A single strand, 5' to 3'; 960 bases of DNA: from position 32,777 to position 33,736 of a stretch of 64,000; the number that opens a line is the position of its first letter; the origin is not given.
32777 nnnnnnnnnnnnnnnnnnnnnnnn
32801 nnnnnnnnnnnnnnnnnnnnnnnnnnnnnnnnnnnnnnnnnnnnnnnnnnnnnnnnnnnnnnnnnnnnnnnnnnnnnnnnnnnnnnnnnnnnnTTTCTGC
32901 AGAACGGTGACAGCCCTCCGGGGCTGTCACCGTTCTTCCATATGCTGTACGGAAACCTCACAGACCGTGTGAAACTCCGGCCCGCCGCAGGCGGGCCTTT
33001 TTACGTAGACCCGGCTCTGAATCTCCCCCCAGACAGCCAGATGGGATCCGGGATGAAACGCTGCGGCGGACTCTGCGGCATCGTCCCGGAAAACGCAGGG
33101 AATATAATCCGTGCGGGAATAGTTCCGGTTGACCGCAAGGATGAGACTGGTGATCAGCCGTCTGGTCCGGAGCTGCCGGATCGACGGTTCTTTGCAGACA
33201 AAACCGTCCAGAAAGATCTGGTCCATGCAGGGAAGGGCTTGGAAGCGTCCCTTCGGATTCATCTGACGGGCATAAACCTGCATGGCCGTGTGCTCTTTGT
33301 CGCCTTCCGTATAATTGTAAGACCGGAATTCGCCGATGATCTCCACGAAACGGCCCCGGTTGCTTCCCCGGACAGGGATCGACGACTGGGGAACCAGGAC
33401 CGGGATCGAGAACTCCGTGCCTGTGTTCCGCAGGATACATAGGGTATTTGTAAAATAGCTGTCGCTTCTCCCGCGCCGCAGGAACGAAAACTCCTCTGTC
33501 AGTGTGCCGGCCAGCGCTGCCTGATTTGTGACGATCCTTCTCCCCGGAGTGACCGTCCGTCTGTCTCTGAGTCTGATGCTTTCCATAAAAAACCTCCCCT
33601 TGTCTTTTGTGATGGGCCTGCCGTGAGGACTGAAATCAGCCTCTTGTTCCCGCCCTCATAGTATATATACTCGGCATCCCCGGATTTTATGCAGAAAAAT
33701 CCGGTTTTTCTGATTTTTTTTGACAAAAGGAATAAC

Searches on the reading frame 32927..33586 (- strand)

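Call 19: search_protein_families(library=ncbifam, proteins=[window:32927-33586:-], max_evalue=0.001)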
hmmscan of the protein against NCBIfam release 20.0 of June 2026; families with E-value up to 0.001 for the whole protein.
window:32927-33586:- (219 aa): 3 families
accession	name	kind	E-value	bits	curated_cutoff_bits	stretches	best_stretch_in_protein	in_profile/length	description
NF004476.0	PRK05813.1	equivalog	1.9e-35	122.3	171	1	18-218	6-206/219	single-stranded DNA-binding protein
NF005579.0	PRK07274.1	equivalog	2.8e-05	23.8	169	0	122-198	3-86/131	single-stranded DNA-binding protein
NF005241.0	PRK06751.1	equivalog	0.00059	20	313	0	121-197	2-85/173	single-stranded DNA-binding protein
